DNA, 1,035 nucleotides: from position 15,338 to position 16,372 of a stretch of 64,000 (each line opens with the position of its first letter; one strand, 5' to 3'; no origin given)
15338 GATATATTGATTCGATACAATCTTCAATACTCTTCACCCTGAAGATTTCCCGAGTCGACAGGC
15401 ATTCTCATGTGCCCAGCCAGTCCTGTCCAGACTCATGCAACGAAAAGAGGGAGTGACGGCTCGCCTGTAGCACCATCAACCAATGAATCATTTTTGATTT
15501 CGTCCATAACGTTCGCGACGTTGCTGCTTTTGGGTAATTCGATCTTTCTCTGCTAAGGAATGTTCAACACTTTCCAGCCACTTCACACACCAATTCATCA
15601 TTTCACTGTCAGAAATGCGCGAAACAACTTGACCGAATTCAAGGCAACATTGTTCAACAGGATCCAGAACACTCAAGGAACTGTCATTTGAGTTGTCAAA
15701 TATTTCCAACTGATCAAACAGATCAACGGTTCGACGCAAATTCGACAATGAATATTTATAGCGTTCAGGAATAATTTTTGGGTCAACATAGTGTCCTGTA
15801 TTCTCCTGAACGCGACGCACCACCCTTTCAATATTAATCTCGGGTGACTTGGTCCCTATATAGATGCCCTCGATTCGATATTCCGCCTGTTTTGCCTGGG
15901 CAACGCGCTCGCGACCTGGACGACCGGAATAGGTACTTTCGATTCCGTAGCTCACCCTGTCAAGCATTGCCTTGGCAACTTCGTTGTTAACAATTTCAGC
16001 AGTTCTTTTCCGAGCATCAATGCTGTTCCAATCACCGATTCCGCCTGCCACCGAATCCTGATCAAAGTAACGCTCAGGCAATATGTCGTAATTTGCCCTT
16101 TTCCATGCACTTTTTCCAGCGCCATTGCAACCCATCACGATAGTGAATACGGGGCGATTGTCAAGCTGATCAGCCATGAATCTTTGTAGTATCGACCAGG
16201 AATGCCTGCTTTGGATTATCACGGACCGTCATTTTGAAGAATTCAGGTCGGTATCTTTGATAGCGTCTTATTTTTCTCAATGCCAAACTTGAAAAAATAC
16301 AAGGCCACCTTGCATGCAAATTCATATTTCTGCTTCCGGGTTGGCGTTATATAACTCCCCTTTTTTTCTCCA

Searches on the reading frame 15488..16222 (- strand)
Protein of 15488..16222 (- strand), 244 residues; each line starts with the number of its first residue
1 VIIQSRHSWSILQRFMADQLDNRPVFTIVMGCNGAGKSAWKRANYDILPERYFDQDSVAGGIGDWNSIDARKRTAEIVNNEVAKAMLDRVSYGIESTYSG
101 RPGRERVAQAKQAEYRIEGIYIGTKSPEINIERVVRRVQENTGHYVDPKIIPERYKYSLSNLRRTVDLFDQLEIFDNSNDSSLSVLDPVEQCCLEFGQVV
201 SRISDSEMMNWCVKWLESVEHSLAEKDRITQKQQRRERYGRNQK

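Call 6: search_protein_families(library=pfam, proteins=[window:15488-16222:-], max_evalue=0.1)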
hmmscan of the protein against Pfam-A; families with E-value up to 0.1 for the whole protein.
window:15488-16222:- (244 aa): 3 families
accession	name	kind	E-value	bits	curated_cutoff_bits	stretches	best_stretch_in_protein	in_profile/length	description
PF06414.18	Zeta_toxin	-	5e-06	26.5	22.3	1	21-182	13-192/199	Zeta toxin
PF13671.12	AAA_33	-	0.0027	18.5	27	1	28-141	3-122/143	AAA domain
PF13514.12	AAA_27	-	0.079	13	22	0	22-48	24-50/206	AAA domain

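Call 7: search_protein_families(library=padloc, proteins=[window:15488-16222:-], max_evalue=0.1)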
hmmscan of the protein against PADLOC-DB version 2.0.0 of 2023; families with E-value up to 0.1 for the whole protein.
window:15488-16222:- (244 aa): 1 family
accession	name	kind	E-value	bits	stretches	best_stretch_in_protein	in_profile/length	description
PDLC00285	PtuA1|PtuA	-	0.011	12.9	1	7-39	9-41/432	AAA ATPase domain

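Call 8: search_protein_families(library=ncbifam, proteins=[window:15488-16222:-], max_evalue=0.1)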
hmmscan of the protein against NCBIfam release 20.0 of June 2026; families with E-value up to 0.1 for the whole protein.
window:15488-16222:- (244 aa): 0 families

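Call 64: search_protein_families(library=phrogs, proteins=[window:15488-16222:-], max_evalue=0.01)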
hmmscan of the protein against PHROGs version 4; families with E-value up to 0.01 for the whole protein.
window:15488-16222:- (244 aa): 1 family
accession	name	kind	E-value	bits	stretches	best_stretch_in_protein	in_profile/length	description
phrog_2071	-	other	0.00026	21.9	1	19-128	8-123/282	ATPase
